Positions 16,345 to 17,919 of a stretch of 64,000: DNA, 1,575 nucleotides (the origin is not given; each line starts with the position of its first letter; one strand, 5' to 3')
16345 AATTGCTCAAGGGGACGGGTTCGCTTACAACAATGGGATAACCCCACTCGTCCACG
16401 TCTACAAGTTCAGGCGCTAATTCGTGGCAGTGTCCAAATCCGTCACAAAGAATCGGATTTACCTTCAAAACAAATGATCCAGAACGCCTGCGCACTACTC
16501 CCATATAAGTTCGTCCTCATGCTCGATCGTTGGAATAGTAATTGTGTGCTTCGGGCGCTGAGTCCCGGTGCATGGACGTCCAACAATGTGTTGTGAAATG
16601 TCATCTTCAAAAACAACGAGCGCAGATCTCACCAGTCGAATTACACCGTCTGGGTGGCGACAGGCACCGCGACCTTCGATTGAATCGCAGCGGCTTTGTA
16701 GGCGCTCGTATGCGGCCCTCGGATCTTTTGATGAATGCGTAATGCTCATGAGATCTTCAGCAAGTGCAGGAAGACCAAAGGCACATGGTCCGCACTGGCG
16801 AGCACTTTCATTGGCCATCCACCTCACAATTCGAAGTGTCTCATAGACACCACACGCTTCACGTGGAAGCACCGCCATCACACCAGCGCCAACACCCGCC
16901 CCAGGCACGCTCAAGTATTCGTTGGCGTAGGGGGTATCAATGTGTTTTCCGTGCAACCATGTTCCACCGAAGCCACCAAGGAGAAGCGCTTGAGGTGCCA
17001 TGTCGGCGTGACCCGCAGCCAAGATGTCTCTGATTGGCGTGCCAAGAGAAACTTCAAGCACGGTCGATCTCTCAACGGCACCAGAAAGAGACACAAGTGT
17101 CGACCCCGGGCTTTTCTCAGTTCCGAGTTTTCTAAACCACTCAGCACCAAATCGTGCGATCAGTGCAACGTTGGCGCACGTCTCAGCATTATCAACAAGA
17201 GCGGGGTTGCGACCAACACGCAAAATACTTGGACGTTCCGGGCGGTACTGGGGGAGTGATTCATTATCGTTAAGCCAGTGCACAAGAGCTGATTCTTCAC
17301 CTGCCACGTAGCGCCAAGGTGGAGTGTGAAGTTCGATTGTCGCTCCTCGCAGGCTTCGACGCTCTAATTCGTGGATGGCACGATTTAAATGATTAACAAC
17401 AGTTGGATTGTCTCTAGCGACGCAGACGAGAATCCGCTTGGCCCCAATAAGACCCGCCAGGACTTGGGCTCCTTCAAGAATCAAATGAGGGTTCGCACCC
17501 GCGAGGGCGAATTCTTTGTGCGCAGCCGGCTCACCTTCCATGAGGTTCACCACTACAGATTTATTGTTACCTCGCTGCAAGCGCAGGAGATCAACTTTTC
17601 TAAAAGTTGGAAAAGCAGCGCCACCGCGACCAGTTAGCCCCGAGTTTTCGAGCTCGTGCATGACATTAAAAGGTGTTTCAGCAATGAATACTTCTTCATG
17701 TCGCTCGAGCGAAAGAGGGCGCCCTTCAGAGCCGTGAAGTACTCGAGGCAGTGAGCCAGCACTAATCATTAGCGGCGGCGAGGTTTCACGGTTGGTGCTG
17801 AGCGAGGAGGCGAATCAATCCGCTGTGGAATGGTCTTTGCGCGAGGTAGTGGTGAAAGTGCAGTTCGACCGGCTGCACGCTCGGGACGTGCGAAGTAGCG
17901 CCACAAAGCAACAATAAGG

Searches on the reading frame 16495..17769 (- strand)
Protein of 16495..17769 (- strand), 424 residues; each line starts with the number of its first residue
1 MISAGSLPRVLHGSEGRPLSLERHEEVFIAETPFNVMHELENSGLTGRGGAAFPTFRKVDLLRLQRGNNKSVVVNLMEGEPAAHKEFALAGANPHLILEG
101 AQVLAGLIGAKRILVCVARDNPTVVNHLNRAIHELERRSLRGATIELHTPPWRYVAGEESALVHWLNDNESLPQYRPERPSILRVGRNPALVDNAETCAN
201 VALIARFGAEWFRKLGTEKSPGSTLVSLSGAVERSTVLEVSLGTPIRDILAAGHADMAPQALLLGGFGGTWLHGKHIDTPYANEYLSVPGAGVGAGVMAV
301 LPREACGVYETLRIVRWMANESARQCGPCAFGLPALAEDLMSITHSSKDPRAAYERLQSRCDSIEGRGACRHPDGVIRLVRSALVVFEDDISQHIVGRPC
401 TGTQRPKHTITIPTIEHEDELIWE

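Call 3: search_protein_families(library=pfam, proteins=[window:16495-17769:-], max_evalue=0.01)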
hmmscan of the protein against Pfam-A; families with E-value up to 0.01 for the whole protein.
window:16495-17769:- (424 aa): 2 families
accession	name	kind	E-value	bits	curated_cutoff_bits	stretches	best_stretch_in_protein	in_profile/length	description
PF01512.22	Complex1_51K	-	3.6e-30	105.3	31.2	1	41-202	2-149/150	Nuo51 FMN-binding domain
PF10589.14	NADH_4Fe-4S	-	1.5e-14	54.1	23.5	1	312-394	4-85/85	NADH-ubiquinone oxidoreductase-F iron-sulfur binding region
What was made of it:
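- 16495..17769 (-): Stand-alone NuoF-like NAD(P)H-binding FMN/Fe-S flavoprotein, 424 aa. Complex1_51K E = 3.6e-30 and NADH_4Fe-4S E = 1.5e-14 (call 3).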

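Call 4: search_protein_families(library=ncbifam, proteins=[window:16495-17769:-], max_evalue=0.01)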
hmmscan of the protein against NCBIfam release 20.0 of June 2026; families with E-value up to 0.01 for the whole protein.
window:16495-17769:- (424 aa): 6 families
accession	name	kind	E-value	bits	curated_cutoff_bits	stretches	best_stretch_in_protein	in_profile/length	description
TIGR01959.1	nuoF_fam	equivalog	5e-57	193.2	558.65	1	32-395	34-410/410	NADH-quinone oxidoreductase subunit NuoF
NF008436.0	PRK11278.1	equivalog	3.3e-39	135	749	1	32-396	47-427/448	NADH-quinone oxidoreductase subunit NuoF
NF010120.0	PRK13596.1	equivalog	1.5e-36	125.9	389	1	29-396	36-418/433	NADH-quinone oxidoreductase subunit NuoF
NF003454.1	PRK05035.1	equivalog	4.5e-17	61.7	345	1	30-266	120-331/556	electron transport complex subunit RsxC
TIGR01945.1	rnfC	subfamily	3.5e-15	55.5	245.95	1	29-266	117-328/435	RnfABCDGE type electron transport complex subunit C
TIGR04481.1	PR_assoc_PrdC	equivalog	2.1e-12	46.6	490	1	36-203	76-224/425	proline reductase-associated electron transfer protein PrdC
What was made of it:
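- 16495..17769 (-): It scores 193 bits against the NuoF equivalog cut-off of 558, so it is not NuoF itself (call 4).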

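Call 5: find_homologous_proteins(query=window:16495-17769:-, max_evalue=1e-10)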
Query window:16495-17769:- (424 aa): 5567 proteins with E <= 1e-10 among 8000 candidates; the best 120 are listed.
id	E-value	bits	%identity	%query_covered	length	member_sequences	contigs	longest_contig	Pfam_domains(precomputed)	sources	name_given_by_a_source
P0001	9.3e-270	912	94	100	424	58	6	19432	PF10589.15,PF01512.23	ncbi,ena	-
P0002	2.0e-268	908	93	100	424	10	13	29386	PF10589.15,PF01512.23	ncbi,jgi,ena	jgi:NADH:ubiquinone oxidoreductase subunit F (NADH-binding)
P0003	8.3e-266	899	93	100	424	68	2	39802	PF10589.15,PF01512.23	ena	-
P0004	5.4e-265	897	93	100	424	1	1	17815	PF10589.15,PF01512.23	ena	-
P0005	1.4e-264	895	92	100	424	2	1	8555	PF10589.15,PF01512.23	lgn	-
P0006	2.3e-256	868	89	100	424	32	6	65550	PF10589.15,PF01512.23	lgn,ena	-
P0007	1.6e-192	658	68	100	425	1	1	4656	PF10589.15,PF01512.23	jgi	jgi:NADH:ubiquinone oxidoreductase subunit F (NADH-binding)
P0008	5.5e-192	656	66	100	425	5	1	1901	PF10589.15,PF01512.23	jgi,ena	jgi:hypothetical protein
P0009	9.0e-192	656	67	100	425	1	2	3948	PF10589.15,PF01512.23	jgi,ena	-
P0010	1.7e-190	651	66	100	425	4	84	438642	PF10589.15,PF01512.23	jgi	jgi:NADH:ubiquinone oxidoreductase subunit F (NADH-binding)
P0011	2.1e-190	651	68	100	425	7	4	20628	PF10589.15,PF01512.23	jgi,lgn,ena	jgi:NADH:ubiquinone oxidoreductase subunit F (NADH-binding)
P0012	3.0e-190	651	66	100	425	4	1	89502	PF10589.15,PF01512.23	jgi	jgi:NADH:ubiquinone oxidoreductase subunit F (NADH-binding)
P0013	5.1e-190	650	67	100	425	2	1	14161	PF10589.15,PF01512.23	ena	-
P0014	5.9e-190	650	68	100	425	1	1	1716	PF10589.15,PF01512.23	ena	-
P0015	3.5e-189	647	66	100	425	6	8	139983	PF10589.15,PF01512.23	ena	-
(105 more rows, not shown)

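Call 9: find_encoding_contigs(protein=P0006, flank=6000, max_places=3)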
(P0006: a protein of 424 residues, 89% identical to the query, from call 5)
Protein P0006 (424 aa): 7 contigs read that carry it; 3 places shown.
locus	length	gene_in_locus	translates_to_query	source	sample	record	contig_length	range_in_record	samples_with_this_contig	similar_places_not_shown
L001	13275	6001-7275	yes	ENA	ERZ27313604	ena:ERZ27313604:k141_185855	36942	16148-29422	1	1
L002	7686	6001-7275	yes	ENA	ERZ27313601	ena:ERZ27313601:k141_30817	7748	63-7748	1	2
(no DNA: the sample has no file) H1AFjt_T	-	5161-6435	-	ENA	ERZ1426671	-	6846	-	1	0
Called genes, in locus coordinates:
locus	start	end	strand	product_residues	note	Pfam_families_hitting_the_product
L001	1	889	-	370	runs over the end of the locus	PF01128:IspD, PF00483:NTP_transferase, PF12804:NTP_transf_3, PF00132:Hexapep (faint)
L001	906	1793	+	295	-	PF12146:Hydrolase_4, PF00561:Abhydrolase_1, PF12697:Abhydrolase_6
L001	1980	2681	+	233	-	PF00072:Response_reg, PF00486:Trans_reg_C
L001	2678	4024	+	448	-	PF00672:HAMP, PF00512:HisKA, PF02518:HATPase_c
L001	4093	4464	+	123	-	-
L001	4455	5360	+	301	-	PF02424:ApbE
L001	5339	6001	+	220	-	PF01794:Ferric_reduct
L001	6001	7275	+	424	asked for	PF01512:Complex1_51K, PF10589:NADH_4Fe-4S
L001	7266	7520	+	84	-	-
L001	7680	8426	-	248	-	PF00288:GHMP_kinases_N (faint)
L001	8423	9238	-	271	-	PF00398:RrnaAD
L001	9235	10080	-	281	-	PF03793:PASTA (weak), PF03330:DPBB_1 (weak)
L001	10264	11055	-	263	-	PF01026:TatD_DNase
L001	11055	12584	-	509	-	PF00133:tRNA-synt_1, PF01406:tRNA-synt_1e (weak), PF09334:tRNA-synt_1g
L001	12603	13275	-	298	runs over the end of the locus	PF00590:TP_methylase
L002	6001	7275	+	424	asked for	PF01512:Complex1_51K, PF10589:NADH_4Fe-4S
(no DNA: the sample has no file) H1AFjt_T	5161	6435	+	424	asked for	PF01512:Complex1_51K, PF10589:NADH_4Fe-4S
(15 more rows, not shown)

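Call 10: find_encoding_contigs(protein=P0010, flank=6000, max_places=3)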
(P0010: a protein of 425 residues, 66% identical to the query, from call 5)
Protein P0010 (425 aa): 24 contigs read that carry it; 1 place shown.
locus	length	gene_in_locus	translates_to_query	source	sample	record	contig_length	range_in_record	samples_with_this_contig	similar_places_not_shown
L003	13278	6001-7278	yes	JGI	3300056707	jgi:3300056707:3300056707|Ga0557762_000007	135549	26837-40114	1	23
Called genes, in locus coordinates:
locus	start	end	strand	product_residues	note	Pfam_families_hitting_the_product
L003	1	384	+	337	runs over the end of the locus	-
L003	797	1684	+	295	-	PF12146:Hydrolase_4, PF00561:Abhydrolase_1, PF12697:Abhydrolase_6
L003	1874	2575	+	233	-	PF00072:Response_reg, PF00486:Trans_reg_C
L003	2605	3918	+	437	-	PF00672:HAMP, PF00512:HisKA, PF02518:HATPase_c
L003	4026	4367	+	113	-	-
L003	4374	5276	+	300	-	PF02424:ApbE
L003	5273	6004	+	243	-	PF01794:Ferric_reduct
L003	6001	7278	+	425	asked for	PF01512:Complex1_51K, PF10589:NADH_4Fe-4S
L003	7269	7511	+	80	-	PF13459:Fer4_15 (weak)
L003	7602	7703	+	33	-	PF08213:COX24_C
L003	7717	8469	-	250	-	PF00288:GHMP_kinases_N (weak)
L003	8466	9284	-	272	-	PF00398:RrnaAD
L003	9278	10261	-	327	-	PF03793:PASTA (weak), PF03330:DPBB_1 (weak)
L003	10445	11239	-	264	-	PF01026:TatD_DNase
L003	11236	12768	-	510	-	PF00133:tRNA-synt_1, PF01406:tRNA-synt_1e, PF09334:tRNA-synt_1g, PF08264:Anticodon_1 (faint), PF19303:Anticodon_3 (weak)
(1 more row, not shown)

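Call 16: find_related_loci(query=A1, collection=genome_contigs, flank=7000)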
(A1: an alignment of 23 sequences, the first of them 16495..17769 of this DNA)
Query A1 (424 aa) in genome_contigs; peptide patterns used: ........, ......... (x = any residue, [..] = any of these).
405 stretches matched a pattern; 357 encode a relative of the query (tblastn E <= 1e-3); the best 80 are kept; 80 distinct loci.
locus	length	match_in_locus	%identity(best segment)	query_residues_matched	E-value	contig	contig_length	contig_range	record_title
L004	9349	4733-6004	93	1-424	0e+0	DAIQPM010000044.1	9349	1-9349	MAG TPA_asm: Acidimicrobiales bacterium isolate CTOTU22336 NODE_1661_length_9349_cov_5.890682, whole genome shotgun sequ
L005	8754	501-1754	94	7-424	0e+0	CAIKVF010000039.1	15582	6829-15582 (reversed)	MAG: uncultured actinobacterium isolate MJ130702A_bin-526 genome assembly, contig: bin-526:039/272, whole genome shotgun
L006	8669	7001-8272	90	1-424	0e+0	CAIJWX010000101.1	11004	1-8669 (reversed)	MAG: uncultured actinobacterium isolate Kiruna_bin-05944 genome assembly, contig: bin-05944:101/141, whole genome shotgu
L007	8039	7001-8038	96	1-346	0e+0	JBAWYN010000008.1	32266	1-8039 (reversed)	MAG: Acidimicrobiaceae bacterium isolate ELA090 MAG090_8, whole genome shotgun sequence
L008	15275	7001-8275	66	1-424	0e+0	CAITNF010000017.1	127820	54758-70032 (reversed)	MAG: uncultured actinobacterium isolate VK_bin-4481 genome assembly, contig: bin-4481:17/18, whole genome shotgun sequen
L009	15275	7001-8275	67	1-424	0e+0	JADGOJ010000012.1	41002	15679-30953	MAG: Acidimicrobiales bacterium isolate Chersky.15_6 contig-100_239, whole genome shotgun sequence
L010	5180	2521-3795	67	1-424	0e+0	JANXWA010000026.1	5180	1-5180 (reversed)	MAG: Acidimicrobiales bacterium isolate GL140_1_metabat_294 GL140_1_k141_56468, whole genome shotgun sequence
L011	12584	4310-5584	66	1-424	0e+0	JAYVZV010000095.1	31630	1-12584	MAG: Acidimicrobiales bacterium isolate GL91_UP_metabat_169 GL91_UP_metabat_169_94, whole genome shotgun sequence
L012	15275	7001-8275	66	1-424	0e+0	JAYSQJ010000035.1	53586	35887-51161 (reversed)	MAG: Acidimicrobiales bacterium isolate GFS_11733 GFS_11733_34, whole genome shotgun sequence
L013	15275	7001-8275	66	1-424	0e+0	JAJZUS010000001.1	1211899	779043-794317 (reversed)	MAG: Actinomycetes bacterium isolate SKS4.bin45 NODE_2_length_1211899_cov_73.090535, whole genome shotgun sequence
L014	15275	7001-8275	65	1-424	0e+0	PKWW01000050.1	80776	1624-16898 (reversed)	MAG: Acidimicrobiaceae bacterium isolate palsa_658 73.20120500_P28.10_contig_350, whole genome shotgun sequence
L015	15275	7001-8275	66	1-424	0e+0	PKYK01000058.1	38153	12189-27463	MAG: Acidimicrobiaceae bacterium isolate palsa_646 73.20120500_P19.24_contig_1942, whole genome shotgun sequence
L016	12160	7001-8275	65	1-424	0e+0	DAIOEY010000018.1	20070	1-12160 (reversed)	MAG TPA_asm: Acidimicrobiales bacterium isolate CTOTU10814 NODE_445_length_20070_cov_14.013540, whole genome shotgun seq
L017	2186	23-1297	68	1-424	0e+0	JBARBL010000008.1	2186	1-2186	MAG: Acidimicrobiales bacterium isolate MFD05764_ilm_asm_bin239 k127_2200426, whole genome shotgun sequence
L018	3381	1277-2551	65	1-424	0e+0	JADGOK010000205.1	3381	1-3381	MAG: Acidimicrobiales bacterium isolate Chersky.2_26 contig-100_21385, whole genome shotgun sequence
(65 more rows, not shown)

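Call 22: search_solved_structures(query=window:16495-17769:-, max_evalue=0.00001, show_alignments=1)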
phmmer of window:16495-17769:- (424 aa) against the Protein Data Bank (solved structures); distinct sequences matched with E-value up to 0.00001: 62 (the best 60 are shown).
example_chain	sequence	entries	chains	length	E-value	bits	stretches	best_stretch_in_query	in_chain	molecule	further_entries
9bov_B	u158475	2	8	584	5.6e-47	163.6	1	25-404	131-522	NADH dehydrogenase (Quinone)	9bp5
2fug_1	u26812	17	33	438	6.8e-45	156.8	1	25-390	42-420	NADH-quinone oxidoreductase chain 1 | NADH-QUINONE OXIDOREDUCTASE SUBUNIT 1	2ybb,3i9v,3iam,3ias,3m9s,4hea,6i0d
7t2r_B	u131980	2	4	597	1.6e-44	155.5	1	29-402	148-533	NiFe hydrogenase subunit B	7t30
7p5h_B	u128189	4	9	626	1.9e-43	152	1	29-402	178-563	Fe-hydrogenase, subunit beta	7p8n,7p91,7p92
8e9g_F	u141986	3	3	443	7.5e-43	150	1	32-397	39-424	NADH-quinone oxidoreductase subunit F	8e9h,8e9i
7q4w_B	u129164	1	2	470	5.2e-42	147.2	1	25-402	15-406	Iron hydrogenase HydB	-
7q4v_B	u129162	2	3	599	1.1e-41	146.2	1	25-402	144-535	Iron hydrogenase HydB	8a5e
8oh5_B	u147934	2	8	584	4.8e-40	140.8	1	31-412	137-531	NAD-reducing hydrogenase subunit HoxF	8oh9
8a6t_B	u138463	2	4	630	1.8e-39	138.9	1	36-401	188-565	Electron bifurcating hydrogenase subunit HydB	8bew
7p64_F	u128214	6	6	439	2.8e-39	138.3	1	31-394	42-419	NADH-quinone oxidoreductase subunit F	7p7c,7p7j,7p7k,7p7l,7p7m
7p61_F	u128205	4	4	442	2.8e-39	138.2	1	31-394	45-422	NADH-quinone oxidoreductase subunit F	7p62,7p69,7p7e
7awt_F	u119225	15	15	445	2.9e-39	138.2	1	31-394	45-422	NADH-quinone oxidoreductase subunit F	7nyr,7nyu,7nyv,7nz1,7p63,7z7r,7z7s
9q8i_F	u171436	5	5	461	3.2e-39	138.1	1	30-394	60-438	NADH-quinone oxidoreductase subunit F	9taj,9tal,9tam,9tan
9n5u_B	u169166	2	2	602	4.1e-38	134.4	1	33-401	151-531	NfnB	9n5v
9mqx_B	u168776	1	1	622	2e-32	115.7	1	33-398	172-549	NADH:ubiquinone oxidoreductase, NADH-binding (51 kD) subunit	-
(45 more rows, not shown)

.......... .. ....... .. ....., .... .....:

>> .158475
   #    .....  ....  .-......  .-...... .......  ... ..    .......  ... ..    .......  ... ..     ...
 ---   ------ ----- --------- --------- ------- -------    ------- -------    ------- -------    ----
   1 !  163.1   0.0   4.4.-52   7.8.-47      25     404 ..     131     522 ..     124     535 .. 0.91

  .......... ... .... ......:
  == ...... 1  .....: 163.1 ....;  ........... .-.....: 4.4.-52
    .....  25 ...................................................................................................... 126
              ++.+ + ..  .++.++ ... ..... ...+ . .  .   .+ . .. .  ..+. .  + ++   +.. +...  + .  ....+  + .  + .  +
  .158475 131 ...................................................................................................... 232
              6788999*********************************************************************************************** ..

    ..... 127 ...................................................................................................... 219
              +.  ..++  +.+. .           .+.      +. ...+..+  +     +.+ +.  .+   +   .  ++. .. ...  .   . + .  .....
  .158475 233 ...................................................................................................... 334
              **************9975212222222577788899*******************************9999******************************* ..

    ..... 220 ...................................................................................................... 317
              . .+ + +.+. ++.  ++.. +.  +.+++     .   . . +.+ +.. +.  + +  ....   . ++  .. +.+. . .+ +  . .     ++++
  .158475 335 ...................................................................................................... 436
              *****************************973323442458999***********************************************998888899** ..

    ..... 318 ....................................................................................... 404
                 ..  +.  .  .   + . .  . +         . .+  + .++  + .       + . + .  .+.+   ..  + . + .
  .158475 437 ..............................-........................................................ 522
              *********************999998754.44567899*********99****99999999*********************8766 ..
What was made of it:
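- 16495..17769 (-): The best solved relatives are NuoF, Nqo1, HydB and HoxF, at E = 1e-47 to 1e-40 (call 22).
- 16783..16809 (-): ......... (residues 321-329), the Fe-S motif with Ala in place of the first canonical Cys. The remaining ligands would be C326, C329 and C370 (C370 at 16660-16662). Alignment to 9bov_B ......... (call 22).
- Closest known: Complex I subunit NuoF/Nqo1, and the HydB/HoxF subunits of hydrogenases. Same: The FMN and NADH-binding motifs (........, EGEP, GEESAL), the SLBB region and the C-terminal Fe-S domain align over about 380 residues (call 22).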

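Call 30: search_dna_similar(query=window:16495-17769:-, collection=plasmids, mode=protein, max_rows=25)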
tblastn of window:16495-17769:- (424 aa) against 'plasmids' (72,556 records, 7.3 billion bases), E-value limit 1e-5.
Records with a match: 261; places in all: 275; records where one place covers at least 80% of the query: 210.
Best place of each record, by identity: <60% 261.
By first word of the organism name: Sinorhizobium 71; Azospirillum 20; Rhizobium 19; Ensifer 11; Cupriavidus 8; Rhodococcus 7; Klebsiella 6; Methylobacterium 6; Paracoccus 6; Streptomyces 5; and 64 more.
By predicted mobility (MOB-suite, as given by PLSDB): non-mobilizable 154; conjugative 68; mobilizable 39.
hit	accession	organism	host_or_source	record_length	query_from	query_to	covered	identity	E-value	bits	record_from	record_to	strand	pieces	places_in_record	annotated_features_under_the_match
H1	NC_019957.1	Mycobacterium sp. JS623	-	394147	21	413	93%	37.3%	2e-60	219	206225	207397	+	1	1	NADH-ubiquinone oxidoreductase-F iron-sulfur binding region ...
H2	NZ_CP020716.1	Cnuibacter physcomitrellae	Physcomitrium patens,single cell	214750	35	405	88%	39.2%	6e-55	203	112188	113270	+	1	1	NADH-ubiquinone oxidoreductase-F iron-sulfur binding region ... | ferredoxin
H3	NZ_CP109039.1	Streptomyces sp. NBC_00648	-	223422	18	402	91%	36.5%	5e-49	186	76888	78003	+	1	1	NADH-ubiquinone oxidoreductase-F iron-sulfur binding region ...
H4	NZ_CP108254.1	Streptomyces sp. NBC_00060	-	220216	18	402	91%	36.5%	1e-48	185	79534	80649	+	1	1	NADH-ubiquinone oxidoreductase-F iron-sulfur binding region ...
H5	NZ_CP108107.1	Streptomyces sp. NBC_00224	-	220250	18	402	91%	36.5%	1e-48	185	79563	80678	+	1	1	NADH-ubiquinone oxidoreductase-F iron-sulfur binding region ...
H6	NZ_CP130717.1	Streptomyces sp. NBC_00150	-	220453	18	402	91%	36.5%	1e-48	185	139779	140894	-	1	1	NADH-ubiquinone oxidoreductase-F iron-sulfur binding region ...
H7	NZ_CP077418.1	Rhodococcus qingshengii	pure culture,oil-contaminated water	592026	39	412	88%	36.3%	1e-57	211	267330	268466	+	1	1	NADH-ubiquinone oxidoreductase-F iron-sulfur binding region ... | ferredoxin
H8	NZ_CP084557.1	Arthrobacter sp. FW306-05-C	isolate,terrestrial sediment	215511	34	404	88%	36.1%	1e-38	155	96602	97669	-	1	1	NADH-ubiquinone oxidoreductase-F iron-sulfur binding region ... | ferric reductase-like transmembrane domain-containing protein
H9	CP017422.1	Arthrobacter sp. ZXY-2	whole organism,soil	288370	37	397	85%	36.5%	2e-41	163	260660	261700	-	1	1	hypothetical protein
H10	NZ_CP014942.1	Rhodococcus sp. BH4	cell culture,sludge of membrane ...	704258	31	397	87%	35.8%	2e-54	202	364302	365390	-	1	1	NADH-ubiquinone oxidoreductase-F iron-sulfur binding region ...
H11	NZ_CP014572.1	Arthrobacter sp. D5-1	cell culture,Soil cores containing ...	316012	37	397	85%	35.9%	3e-43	169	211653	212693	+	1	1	NADH-ubiquinone oxidoreductase-F iron-sulfur binding region ...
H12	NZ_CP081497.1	Streptomyces sp. BHT-5-2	whole organism,plant soil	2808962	41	400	85%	35.9%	2e-34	143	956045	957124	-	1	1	none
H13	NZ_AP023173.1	Rhodococcus qingshengii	-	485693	31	397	87%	34.7%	1e-54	202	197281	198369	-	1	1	NADH-ubiquinone oxidoreductase-F iron-sulfur binding region ...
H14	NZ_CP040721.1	Rhodococcus pyridinivorans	prokaryote,Quinoline-degrading ...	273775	37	383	82%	36.3%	3e-44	172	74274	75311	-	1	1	NADH-ubiquinone oxidoreductase-F iron-sulfur binding region ...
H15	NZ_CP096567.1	Rhodococcus qingshengii JCM 15477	sandy loam,soil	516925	40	398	85%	34.4%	1e-46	179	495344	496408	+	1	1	NADH-ubiquinone oxidoreductase-F iron-sulfur binding region ...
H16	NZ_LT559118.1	Nonomuraea gerenzanensis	-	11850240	45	403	85%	34.4%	1e-44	173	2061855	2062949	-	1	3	none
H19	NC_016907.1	Gordonia polyisoprenivorans VH2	-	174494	40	413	88%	30.8%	5e-29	127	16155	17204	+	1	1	NADH-ubiquinone oxidoreductase-F iron-sulfur binding region ...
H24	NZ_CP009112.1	Rhodococcus opacus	soil sample, Enrichment culture with ...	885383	35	395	85%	31.1%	1e-27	123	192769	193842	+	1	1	NADH-ubiquinone oxidoreductase-F iron-sulfur binding region ...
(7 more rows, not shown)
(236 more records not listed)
